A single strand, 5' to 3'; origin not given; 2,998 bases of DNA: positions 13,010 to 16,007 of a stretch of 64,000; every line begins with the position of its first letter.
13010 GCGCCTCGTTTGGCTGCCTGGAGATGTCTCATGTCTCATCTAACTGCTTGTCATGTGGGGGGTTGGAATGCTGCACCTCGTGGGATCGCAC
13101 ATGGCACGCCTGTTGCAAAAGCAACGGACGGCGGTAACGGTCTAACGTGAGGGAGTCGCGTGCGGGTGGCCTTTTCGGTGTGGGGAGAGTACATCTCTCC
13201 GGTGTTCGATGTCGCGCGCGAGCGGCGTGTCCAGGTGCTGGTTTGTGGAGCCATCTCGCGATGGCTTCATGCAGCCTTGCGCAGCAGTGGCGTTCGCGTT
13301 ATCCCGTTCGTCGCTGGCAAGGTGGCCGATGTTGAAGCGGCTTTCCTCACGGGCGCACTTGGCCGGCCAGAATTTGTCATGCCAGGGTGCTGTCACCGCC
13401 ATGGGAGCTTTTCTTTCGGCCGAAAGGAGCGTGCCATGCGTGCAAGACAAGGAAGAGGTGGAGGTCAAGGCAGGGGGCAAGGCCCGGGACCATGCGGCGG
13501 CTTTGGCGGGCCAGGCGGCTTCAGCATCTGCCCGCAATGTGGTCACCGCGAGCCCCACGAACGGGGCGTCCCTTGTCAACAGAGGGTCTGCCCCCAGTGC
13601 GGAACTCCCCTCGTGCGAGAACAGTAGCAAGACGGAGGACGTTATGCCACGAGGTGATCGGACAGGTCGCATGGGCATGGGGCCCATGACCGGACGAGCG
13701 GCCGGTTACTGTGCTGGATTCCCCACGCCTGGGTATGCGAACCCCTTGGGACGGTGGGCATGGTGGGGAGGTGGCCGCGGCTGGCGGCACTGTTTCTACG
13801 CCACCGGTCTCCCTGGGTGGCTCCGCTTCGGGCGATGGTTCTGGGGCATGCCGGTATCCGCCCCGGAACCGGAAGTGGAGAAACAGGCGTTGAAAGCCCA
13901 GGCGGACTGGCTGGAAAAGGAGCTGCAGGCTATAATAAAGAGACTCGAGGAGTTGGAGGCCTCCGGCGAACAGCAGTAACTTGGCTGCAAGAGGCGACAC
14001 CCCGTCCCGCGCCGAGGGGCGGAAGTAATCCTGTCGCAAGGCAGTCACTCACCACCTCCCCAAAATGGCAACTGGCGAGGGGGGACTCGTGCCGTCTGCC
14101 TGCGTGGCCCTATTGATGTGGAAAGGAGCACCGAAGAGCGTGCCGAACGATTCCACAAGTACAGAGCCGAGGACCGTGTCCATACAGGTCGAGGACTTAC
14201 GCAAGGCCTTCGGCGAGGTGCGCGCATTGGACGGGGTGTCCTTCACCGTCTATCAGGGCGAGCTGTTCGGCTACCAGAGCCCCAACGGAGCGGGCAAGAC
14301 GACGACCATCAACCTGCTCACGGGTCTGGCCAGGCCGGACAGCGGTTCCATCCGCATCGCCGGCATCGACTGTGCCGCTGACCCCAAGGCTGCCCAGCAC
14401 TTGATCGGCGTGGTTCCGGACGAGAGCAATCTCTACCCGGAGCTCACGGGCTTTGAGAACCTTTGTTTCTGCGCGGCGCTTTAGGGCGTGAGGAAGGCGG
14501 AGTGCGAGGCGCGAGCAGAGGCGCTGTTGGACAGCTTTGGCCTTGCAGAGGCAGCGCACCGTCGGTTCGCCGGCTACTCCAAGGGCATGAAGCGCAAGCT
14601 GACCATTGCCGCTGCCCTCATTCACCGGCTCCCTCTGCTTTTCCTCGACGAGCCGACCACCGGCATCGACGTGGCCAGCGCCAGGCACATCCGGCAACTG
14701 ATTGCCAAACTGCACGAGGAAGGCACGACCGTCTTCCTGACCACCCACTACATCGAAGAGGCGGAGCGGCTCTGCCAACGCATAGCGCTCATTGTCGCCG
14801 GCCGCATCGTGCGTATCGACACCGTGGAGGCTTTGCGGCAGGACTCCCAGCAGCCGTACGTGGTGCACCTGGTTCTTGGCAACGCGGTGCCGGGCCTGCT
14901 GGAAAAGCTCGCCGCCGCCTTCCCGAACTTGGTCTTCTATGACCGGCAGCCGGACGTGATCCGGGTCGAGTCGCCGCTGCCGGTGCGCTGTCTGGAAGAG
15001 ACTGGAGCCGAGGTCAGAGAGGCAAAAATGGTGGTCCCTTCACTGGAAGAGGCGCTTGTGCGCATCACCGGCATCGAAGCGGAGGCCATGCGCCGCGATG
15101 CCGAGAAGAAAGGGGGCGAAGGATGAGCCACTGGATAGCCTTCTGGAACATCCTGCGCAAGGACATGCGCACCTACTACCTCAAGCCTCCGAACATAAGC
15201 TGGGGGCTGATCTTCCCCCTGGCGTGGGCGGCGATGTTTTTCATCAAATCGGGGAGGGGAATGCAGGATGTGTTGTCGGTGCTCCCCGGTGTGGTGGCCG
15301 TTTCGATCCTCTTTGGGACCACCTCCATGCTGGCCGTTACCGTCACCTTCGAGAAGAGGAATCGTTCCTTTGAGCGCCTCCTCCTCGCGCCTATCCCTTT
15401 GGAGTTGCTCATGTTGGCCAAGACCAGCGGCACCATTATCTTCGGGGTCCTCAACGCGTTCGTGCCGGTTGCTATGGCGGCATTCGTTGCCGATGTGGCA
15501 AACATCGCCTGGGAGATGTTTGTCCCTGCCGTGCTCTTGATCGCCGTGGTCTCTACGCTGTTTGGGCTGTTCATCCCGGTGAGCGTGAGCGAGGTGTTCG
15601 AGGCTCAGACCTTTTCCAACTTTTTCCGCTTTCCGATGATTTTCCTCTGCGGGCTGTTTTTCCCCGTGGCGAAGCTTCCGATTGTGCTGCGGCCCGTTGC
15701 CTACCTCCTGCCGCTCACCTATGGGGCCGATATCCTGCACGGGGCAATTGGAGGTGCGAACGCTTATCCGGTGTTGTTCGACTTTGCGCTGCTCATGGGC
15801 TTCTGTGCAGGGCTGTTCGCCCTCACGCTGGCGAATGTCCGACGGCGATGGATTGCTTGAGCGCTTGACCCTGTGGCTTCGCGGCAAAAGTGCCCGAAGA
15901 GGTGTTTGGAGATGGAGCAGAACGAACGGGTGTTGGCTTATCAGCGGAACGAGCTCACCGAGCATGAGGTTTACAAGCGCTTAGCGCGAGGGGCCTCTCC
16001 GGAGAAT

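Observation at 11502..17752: Sigma-54 activator and consensus -24/-12 promoter driving a NifX-like/Zn-ribbon, DUF5320, ABC, ferritin-VIT, Mrp/NBP35 cluster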

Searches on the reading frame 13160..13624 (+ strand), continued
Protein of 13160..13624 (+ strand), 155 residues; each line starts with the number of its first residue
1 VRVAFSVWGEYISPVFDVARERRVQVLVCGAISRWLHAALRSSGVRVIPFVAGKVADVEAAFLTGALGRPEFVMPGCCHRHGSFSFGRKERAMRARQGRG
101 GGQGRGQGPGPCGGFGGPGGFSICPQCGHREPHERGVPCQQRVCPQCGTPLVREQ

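Call 74: find_homologous_proteins(query=L029:1226-2566:+, max_evalue=1e-50)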
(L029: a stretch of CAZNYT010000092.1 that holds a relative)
Query L029:1226-2566:+ (447 aa): 8000 proteins with E <= 1e-50 among 8000 candidates; the best 120 are listed.
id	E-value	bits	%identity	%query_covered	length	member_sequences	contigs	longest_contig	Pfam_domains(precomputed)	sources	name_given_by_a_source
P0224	1.9e-230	783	76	100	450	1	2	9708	PF13426.14,PF13188.14,PF00158.33,PF25601.2,PF02954.26,PF08448.17,PF00989.32,PF14532.13,PF07728.21,PF01078.28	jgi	-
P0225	6.2e-227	772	76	100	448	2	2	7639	PF13426.14,PF13188.14,PF00158.33,PF25601.2,PF02954.26,PF08448.17,PF00989.32,PF14532.13,PF07728.21,PF01078.28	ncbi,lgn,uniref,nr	ncbi:sigma 54-interacting transcriptional regulator [Desulfonatronospira sp.]|uniref:sigma-54 intera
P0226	3.2e-226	769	75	100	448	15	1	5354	PF13426.14,PF13188.14,PF00158.33,PF25601.2,PF02954.26,PF08448.17,PF00989.32,PF14532.13,PF07728.21,PF01078.28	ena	-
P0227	7.4e-225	765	74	100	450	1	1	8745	PF13426.14,PF13188.14,PF00158.33,PF25601.2,PF02954.26,PF08448.17,PF00989.32,PF14532.13,PF07728.21,PF01078.28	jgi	-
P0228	2.5e-224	763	74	100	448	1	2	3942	PF13426.14,PF13188.14,PF00158.33,PF25601.2,PF02954.26,PF08448.17,PF00989.32,PF14532.13,PF07728.21,PF01078.28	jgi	-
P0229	1.9e-223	760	75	100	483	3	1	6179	PF13426.14,PF13188.14,PF00158.33,PF25601.2,PF02954.26,PF08448.17,PF00989.32,PF14532.13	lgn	-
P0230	1.9e-217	740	74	98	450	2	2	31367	PF13426.14,PF13188.14,PF00158.33,PF25601.2,PF02954.26,PF08448.17,PF00989.32,PF14532.13,PF07728.21,PF01078.28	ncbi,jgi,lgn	-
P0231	3.1e-209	713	-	-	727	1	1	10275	PF08447.19,PF13426.14,PF13188.14,PF12860.14,PF00158.33,PF25601.2,PF02954.26,PF08448.17,PF00989.32,PF14532.13,PF07728.21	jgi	-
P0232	2.3e-198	678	68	98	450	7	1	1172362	PF13426.14,PF13188.14,PF00158.33,PF25601.2,PF02954.26,PF08448.17,PF00989.32,PF14532.13,PF07728.21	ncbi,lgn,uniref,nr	ncbi:PAS modulated sigma54 specific transcriptional regulator, Fis family [Desulfonatronospira thiod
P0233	1.6e-195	668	67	97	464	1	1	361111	PF13426.14,PF13188.14,PF00158.33,PF25601.2,PF02954.26,PF08448.17,PF00989.32,PF14532.13,PF07728.21,PF01078.28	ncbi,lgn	-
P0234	8.9e-195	666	67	97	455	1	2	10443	PF13426.14,PF13188.14,PF00158.33,PF25601.2,PF02954.26,PF18024.8,PF08448.17,PF00989.32,PF14532.13,PF07728.21,PF01078.28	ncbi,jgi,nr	ncbi:MAG: PAS domain S-box protein [Candidatus Zixiibacteriota bacterium]|nr:MAG: PAS domain S-box p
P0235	1.9e-194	665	67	97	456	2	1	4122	PF13426.14,PF13188.14,PF00158.33,PF25601.2,PF02954.26,PF08448.17,PF00989.32,PF14532.13,PF07728.21,PF01078.28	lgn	-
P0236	3.4e-194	664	-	-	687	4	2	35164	PF13426.14,PF13188.14,PF00004.36,PF14532.13,PF07728.21,PF13596.13,PF12860.14,PF00158.33,PF25601.2,PF02954.26,PF08448.17,PF00989.32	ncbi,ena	-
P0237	8.8e-194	662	67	97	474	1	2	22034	PF13426.14,PF13188.14,PF00158.33,PF25601.2,PF02954.26,PF08448.17,PF00989.32,PF14532.13,PF07728.21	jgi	jgi:PAS domain S-box-containing protein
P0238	1.7e-193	661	68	97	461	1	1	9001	PF13426.14,PF13188.14,PF00158.33,PF25601.2,PF02954.26,PF08448.17,PF00989.32,PF14532.13,PF07728.21,PF01078.28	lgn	-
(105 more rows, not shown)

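Call 80: find_encoding_contigs(protein=window:13160-13624:+, flank=6000, max_places=5)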
Protein window:13160-13624:+ (155 aa): no gene with exactly this product is on record in the collection.

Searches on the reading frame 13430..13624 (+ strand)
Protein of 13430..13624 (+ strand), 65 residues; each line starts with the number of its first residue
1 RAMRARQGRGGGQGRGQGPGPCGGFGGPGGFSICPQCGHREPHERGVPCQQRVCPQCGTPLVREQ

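Call 51: search_protein_families(library=pfam, proteins=[window:13430-13624:+], max_evalue=5)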
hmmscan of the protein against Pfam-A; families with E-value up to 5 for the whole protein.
window:13430-13624:+ (65 aa): 33 families (the best 25 are shown)
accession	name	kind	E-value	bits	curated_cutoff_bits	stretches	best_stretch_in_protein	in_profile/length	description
PF09297.16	Zn_ribbon_NUD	-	9.6e-05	22.4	24.8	2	51-64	3-16/32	NADH pyrophosphatase zinc ribbon domain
PF13240.11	Zn_Ribbon_1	-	0.00023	21.3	25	2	52-61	14-23/23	zinc-ribbon domain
PF03119.21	DNA_ligase_ZBD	-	0.0023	18.2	25.8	1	54-64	2-12/27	NAD-dependent DNA ligase C4 zinc finger domain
PF06677.18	Auto_anti-p27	-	0.0029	18.1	24.1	1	52-64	16-28/40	Sjogren's syndrome/scleroderma autoantigen 1 (Autoantigen p27)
PF14319.11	Zn_Tnp_IS91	-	0.0037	17.7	26.3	1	32-59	39-64/90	Transposase zinc-binding domain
PF13248.11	Zn_ribbon_3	-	0.004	17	27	2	51-61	16-26/26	zinc-ribbon domain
PF12773.13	DZR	-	0.0042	17.7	27.3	1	34-62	1-23/45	Double zinc ribbon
PF14803.11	Zn_ribbon_Nudix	-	0.028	14.8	25.6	1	54-63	3-12/34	Nudix N-terminal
PF08274.17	Zn_Ribbon_YjdM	-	0.038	14.4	30.8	1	33-39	21-27/30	PhnA Zinc-Ribbon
PF01396.24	Zn_ribbon_Top1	-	0.057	13.7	32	1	52-63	2-13/39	Topoisomerase DNA binding C4 zinc finger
PF17848.7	Zn_ribbon_ACC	-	0.061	14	24.5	0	54-64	4-14/26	Acetyl-CoA carboxylase zinc finger domain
PF18912.6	DZR_2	-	0.061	13.6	27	1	22-62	13-47/56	Double zinc ribbon domain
PF24460.1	DUF7575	-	0.062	13.1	28.5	1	52-61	4-13/28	Domain of unknown function (DUF7575)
PF07282.18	Cas12f1-like_TNB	-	0.12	13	26.3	1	33-61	30-50/60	Cas12f1-like, TNB domain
PF24463.1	DUF7577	-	0.12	12.4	28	2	52-60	3-11/27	Domain of unknown function (DUF7577)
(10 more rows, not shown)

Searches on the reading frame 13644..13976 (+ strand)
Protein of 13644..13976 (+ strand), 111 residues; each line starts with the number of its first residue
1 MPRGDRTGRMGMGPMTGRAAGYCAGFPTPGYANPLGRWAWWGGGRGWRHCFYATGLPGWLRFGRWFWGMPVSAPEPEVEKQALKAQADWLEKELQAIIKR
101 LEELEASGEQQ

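Call 5: search_protein_families(library=pfam, proteins=[window:13644-13976:+], max_evalue=0.01)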
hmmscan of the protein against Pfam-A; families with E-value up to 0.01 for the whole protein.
window:13644-13976:+ (111 aa): 1 family
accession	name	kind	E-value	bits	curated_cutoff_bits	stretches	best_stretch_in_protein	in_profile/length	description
PF17253.7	DUF5320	-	1.9e-28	100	27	1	1-104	1-99/99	Family of unknown function (DUF5320)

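Call 7: search_protein_families(library=ncbifam, proteins=[window:13644-13976:+], max_evalue=0.01)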
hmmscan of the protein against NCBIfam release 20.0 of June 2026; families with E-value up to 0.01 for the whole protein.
window:13644-13976:+ (111 aa): 0 families

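Call 81: find_encoding_contigs(protein=window:13644-13976:+, flank=6000, max_places=5)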
Protein window:13644-13976:+ (111 aa): 2 contigs read that carry it; 1 place shown.
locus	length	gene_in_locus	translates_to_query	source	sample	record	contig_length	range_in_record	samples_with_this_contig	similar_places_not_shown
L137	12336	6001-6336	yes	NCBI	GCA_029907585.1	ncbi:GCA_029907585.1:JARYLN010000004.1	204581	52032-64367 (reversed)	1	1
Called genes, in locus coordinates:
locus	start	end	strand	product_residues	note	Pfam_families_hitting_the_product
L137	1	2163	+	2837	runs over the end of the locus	PF00041:fn3 (weak), PF26198:Ig_SMCHD1_6th (faint), PF17789:MG4 (faint), PF02369:Big_1, PF09134:Invasin_D3, PF02369:Big_1, PF13860:FlgD_ig, PF18962:Por_Secre_tail (faint)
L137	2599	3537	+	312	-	PF01008:IF-2B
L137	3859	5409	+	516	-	PF00989:PAS, PF08448:PAS_4, PF13188:PAS_8, PF13426:PAS_9, PF00158:Sigma54_activat, PF14532:Sigma54_activ_2, PF07728:AAA_5, PF25601:AAA_lid_14, +1 more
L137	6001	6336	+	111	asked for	PF17253:DUF5320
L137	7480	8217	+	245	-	PF01061:ABC2_membrane, PF03379:CcmB (weak), PF12698:ABC2_membrane_3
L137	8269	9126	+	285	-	PF01988:VIT1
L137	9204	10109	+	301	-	PF10609:ParA, PF00142:Fer4_NifH (weak), PF01656:CbiA, PF02374:ArsA_ATPase (weak), PF09140:MipZ, PF13614:AAA_31 (weak)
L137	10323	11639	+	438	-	PF02881:SRP54_N, PF06414:Zeta_toxin (weak), PF13604:AAA_30 (faint), PF00448:SRP54, PF01656:CbiA (weak), PF13671:AAA_33 (weak), PF02978:SRP_SPB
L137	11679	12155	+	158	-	PF00886:Ribosomal_S16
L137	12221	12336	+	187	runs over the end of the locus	PF01782:RimM, PF05239:PRC, PF24986:PRC_RimM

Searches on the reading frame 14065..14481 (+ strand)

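Call 5: search_protein_families(library=pfam, proteins=[window:14065-14481:+], max_evalue=0.01)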
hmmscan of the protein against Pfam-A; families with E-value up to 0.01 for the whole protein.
window:14065-14481:+ (139 aa): 1 family
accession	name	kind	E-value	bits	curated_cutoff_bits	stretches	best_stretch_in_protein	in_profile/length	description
PF00005.33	ABC_tran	-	1.4e-14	55.3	25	1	55-132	1-79/137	ABC transporter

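Call 7: search_protein_families(library=ncbifam, proteins=[window:14065-14481:+], max_evalue=0.01)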
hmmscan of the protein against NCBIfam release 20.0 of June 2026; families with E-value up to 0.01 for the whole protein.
window:14065-14481:+ (139 aa): 155 families (the best 25 are shown)
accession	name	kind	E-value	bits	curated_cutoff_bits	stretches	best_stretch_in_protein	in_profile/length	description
TIGR01188.1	drrA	subfamily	1e-28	100.5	312.45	1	47-139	1-93/302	daunorubicin resistance ABC transporter, ATP-binding protein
TIGR03522.1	GldA_ABC_ATP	equivalog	1.2e-23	84.1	402.6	1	39-138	2-101/301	gliding motility-associated ABC transporter ATP-binding subunit GldA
NF010060.0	PRK13537.1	equivalog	5.5e-23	81.3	521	1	36-134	12-110/314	nodulation factor ABC transporter ATP-binding protein NodI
TIGR03864.1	PQQ_ABC_ATP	hypoth_equivalog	2.8e-22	79.3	302.25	1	40-139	2-101/236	ABC transporter, ATP-binding subunit, PQQ-dependent alcohol dehydrogenase system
NF010059.0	PRK13536.1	equivalog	3.6e-21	75.3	549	1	24-134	28-138/342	nodulation factor ABC transporter ATP-binding protein NodI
NF033858.1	ABC2_perm_RbbA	equivalog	2.7e-20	71.9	1050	1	31-138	258-365/909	ribosome-associated ATPase/putative transporter RbbA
TIGR01288.1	nodI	equivalog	2.4e-18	66.2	424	1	38-134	3-99/303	nodulation factor ABC transporter ATP-binding protein NodI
TIGR04406.1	LPS_export_lptB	equivalog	1e-17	64.3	240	1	40-134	2-98/239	LPS export ABC transporter ATP-binding protein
NF011967.0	PRK15439.1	equivalog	2.1e-17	62.8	586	1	37-135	9-109/510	autoinducer 2 ABC transporter ATP-binding protein LsrA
NF041861.1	YtfR_transport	equivalog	6.2e-17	61.2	850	1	41-134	3-98/492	galactofuranose ABC transporter, ATP-binding protein YtfR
NF047930.1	ABC_ATP_B6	equivalog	6.7e-17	61.3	670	1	40-136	3-101/510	putative B6 ABC transporter ATP-binding protein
TIGR00968.1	3a0106s01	subfamily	7.9e-17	61.6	342.75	1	40-136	1-96/237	sulfate ABC transporter ATP-binding protein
NF007082.0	PRK09536.1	equivalog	7.8e-16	58.1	537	1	39-123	3-88/402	corrinoid ABC transporter ATPase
TIGR03740.1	galliderm_ABC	subfamily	8.6e-16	58.3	309.75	1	41-135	2-93/223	lantibiotic protection ABC transporter ATP-binding subunit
TIGR03265.1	PhnT2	equivalog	1.2e-15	57.6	457.7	1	39-135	4-99/353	putative 2-aminoethylphosphonate ABC transporter ATP-binding protein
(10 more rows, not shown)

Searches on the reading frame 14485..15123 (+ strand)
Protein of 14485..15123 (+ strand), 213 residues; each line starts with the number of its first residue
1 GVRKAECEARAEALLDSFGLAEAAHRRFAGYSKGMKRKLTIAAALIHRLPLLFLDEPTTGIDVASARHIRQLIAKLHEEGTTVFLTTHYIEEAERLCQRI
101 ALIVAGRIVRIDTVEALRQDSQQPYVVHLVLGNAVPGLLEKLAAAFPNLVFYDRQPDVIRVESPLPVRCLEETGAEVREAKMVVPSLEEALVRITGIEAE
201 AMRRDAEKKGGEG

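Call 5: search_protein_families(library=pfam, proteins=[window:14485-15123:+], max_evalue=0.01)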
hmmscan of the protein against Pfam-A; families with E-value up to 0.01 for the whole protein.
window:14485-15123:+ (213 aa): 2 families
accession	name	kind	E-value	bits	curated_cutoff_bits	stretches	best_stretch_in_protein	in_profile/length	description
PF13304.12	AAA_21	-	1.4e-12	48.7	27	1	28-88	235-298/304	AAA domain, putative AbiEii toxin, Type IV TA system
PF00005.33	ABC_tran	-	6.4e-09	37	25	1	6-59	80-137/137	ABC transporter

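Call 7: search_protein_families(library=ncbifam, proteins=[window:14485-15123:+], max_evalue=0.01)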
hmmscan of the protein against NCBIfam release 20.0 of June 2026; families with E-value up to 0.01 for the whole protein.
window:14485-15123:+ (213 aa): 176 families (the best 25 are shown)
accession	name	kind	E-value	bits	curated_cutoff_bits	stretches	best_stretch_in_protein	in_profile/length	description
TIGR01188.1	drrA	subfamily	2.8e-42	145.1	312.45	1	1-126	95-220/302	daunorubicin resistance ABC transporter, ATP-binding protein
NF000106.1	40850658_otr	exception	5.3e-25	88.2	750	1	5-118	119-232/351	oxytetracycline efflux ABC transporter Otr(C) ATP-binding subunit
NF033858.1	ABC2_perm_RbbA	equivalog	9e-25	86.7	1050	1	3-123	370-490/909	ribosome-associated ATPase/putative transporter RbbA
NF010059.0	PRK13536.1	equivalog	5.3e-24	84.6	549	1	5-198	149-339/342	nodulation factor ABC transporter ATP-binding protein NodI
NF010060.0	PRK13537.1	equivalog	9.5e-24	83.8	521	1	2-198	118-311/314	nodulation factor ABC transporter ATP-binding protein NodI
TIGR01288.1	nodI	equivalog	9.6e-24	83.9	424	1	5-199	110-301/303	nodulation factor ABC transporter ATP-binding protein NodI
TIGR03522.1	GldA_ABC_ATP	equivalog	1.4e-23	83.8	402.6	1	5-123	108-225/301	gliding motility-associated ABC transporter ATP-binding subunit GldA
TIGR01257.1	rim_protein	equivalog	1.1e-21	75.6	4012.85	1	1-140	2041-2180/2272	rim ABC transporter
TIGR04521.1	ECF_ATPase_2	equivalog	4.6e-20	71.8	330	1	1-129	114-244/279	energy-coupling factor transporter ATPase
TIGR03864.1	PQQ_ABC_ATP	hypoth_equivalog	1e-19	71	302.25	1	1-122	103-224/236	ABC transporter, ATP-binding subunit, PQQ-dependent alcohol dehydrogenase system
TIGR03740.1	galliderm_ABC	subfamily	1.5e-19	70.6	309.75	1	8-111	102-205/223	lantibiotic protection ABC transporter ATP-binding subunit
TIGR04406.1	LPS_export_lptB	equivalog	5.4e-18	65.2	240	1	4-122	109-227/239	LPS export ABC transporter ATP-binding protein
NF043079.1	MMSYN1_0167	equivalog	1.2e-17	63.9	740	1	4-131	341-472/561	oligopeptide ABC transporter ATP-binding protein OppD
NF008420.0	PRK11247.1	equivalog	8.6e-17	61.1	395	1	7-110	110-214/257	aliphatic sulfonates ABC transporter ATP-binding protein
TIGR01166.1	cbiO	subfamily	2.5e-16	59.7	211.8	1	1-91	98-188/190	cobalt ABC transporter, ATP-binding protein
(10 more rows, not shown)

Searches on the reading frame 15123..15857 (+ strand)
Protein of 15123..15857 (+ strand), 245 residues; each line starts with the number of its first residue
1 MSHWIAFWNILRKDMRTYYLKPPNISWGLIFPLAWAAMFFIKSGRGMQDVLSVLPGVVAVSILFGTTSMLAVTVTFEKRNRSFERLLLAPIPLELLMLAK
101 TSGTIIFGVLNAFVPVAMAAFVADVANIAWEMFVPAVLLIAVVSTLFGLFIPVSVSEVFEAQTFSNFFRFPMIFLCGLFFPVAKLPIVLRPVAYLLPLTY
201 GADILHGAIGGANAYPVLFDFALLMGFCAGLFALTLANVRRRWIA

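Call 5: search_protein_families(library=pfam, proteins=[window:15123-15857:+], max_evalue=0.01)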
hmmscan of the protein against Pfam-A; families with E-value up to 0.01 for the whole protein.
window:15123-15857:+ (245 aa): 3 families
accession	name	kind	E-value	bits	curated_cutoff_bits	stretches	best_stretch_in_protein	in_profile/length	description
PF01061.29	ABC2_membrane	-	2e-24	86.8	26.9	1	7-206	3-207/211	ABC-2 type transporter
PF12698.13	ABC2_membrane_3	-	5.1e-14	52.5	31.6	1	49-236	159-346/347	ABC-2 family transporter protein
PF03379.19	CcmB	-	4.1e-07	30.1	24.9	1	7-149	1-143/215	CcmB protein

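Call 7: search_protein_families(library=ncbifam, proteins=[window:15123-15857:+], max_evalue=0.01)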
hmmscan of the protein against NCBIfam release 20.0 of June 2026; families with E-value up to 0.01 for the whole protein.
window:15123-15857:+ (245 aa): 8 families
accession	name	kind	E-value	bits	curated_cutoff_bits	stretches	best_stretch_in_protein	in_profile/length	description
TIGR01247.1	drrB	subfamily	3.5e-16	59.6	223.05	1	25-229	21-226/236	daunorubicin resistance ABC transporter membrane protein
NF011648.0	PRK15066.1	subfamily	3.7e-15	56.2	225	1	4-239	7-249/257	ABC transporter permease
TIGR03861.1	phenyl_ABC_PedC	subfamily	3.5e-08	33.4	241.35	1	53-210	62-222/253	alcohol ABC transporter, permease protein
NF033858.1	ABC2_perm_RbbA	equivalog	3.5e-06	25.2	1050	1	47-240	709-905/909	ribosome-associated ATPase/putative transporter RbbA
NF038293.1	permease_SagH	equivalog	2.5e-05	23.3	450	1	60-239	187-365/370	SagH family ABC transporter permease subunit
TIGR01291.1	nodJ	subfamily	0.00031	20.4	206.65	1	56-242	63-250/253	ABC-2 type transporter, NodJ family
TIGR03062.1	pip_yhgE_Cterm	subfamily_domain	0.002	17.8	102.2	1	96-241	62-205/208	YhgE/Pip family protein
TIGR01190.1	ccmB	equivalog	0.004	16.8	156.2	1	10-149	1-140/211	heme exporter protein CcmB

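Call 82: find_encoding_contigs(protein=window:15123-15857:+, flank=6000, max_places=5)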
Protein window:15123-15857:+ (245 aa): 3 contigs read that carry it; 2 places shown.
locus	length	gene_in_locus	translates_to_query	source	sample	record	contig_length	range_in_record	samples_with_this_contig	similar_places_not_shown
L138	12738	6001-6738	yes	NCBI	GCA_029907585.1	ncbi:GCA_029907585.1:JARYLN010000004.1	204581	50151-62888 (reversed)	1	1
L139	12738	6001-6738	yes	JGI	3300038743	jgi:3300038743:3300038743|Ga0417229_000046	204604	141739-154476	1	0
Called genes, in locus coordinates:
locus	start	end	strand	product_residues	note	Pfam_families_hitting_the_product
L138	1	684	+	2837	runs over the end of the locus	PF00041:fn3 (weak), PF26198:Ig_SMCHD1_6th (faint), PF17789:MG4 (faint), PF02369:Big_1, PF09134:Invasin_D3, PF02369:Big_1, PF13860:FlgD_ig, PF18962:Por_Secre_tail (faint)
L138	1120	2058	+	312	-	PF01008:IF-2B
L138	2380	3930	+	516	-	PF00989:PAS, PF08448:PAS_4, PF13188:PAS_8, PF13426:PAS_9, PF00158:Sigma54_activat, PF14532:Sigma54_activ_2, PF07728:AAA_5, PF25601:AAA_lid_14, +1 more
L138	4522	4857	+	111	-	PF17253:DUF5320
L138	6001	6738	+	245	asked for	PF01061:ABC2_membrane, PF03379:CcmB (weak), PF12698:ABC2_membrane_3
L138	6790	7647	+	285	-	PF01988:VIT1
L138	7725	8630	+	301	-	PF10609:ParA, PF00142:Fer4_NifH (weak), PF01656:CbiA, PF02374:ArsA_ATPase (weak), PF09140:MipZ, PF13614:AAA_31 (weak)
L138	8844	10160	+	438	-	PF02881:SRP54_N, PF06414:Zeta_toxin (weak), PF13604:AAA_30 (faint), PF00448:SRP54, PF01656:CbiA (weak), PF13671:AAA_33 (weak), PF02978:SRP_SPB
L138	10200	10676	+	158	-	PF00886:Ribosomal_S16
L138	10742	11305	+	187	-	PF01782:RimM, PF05239:PRC, PF24986:PRC_RimM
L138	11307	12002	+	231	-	PF01746:tRNA_m1G_MT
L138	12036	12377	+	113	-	PF01245:Ribosomal_L19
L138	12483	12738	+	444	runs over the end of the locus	PF00202:Aminotran_3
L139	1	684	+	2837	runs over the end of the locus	PF00041:fn3 (weak), PF26198:Ig_SMCHD1_6th (faint), PF17789:MG4 (faint), PF02369:Big_1, PF09134:Invasin_D3, PF02369:Big_1, PF13860:FlgD_ig, PF18962:Por_Secre_tail (faint)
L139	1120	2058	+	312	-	PF01008:IF-2B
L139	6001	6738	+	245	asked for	PF01061:ABC2_membrane, PF03379:CcmB (weak), PF12698:ABC2_membrane_3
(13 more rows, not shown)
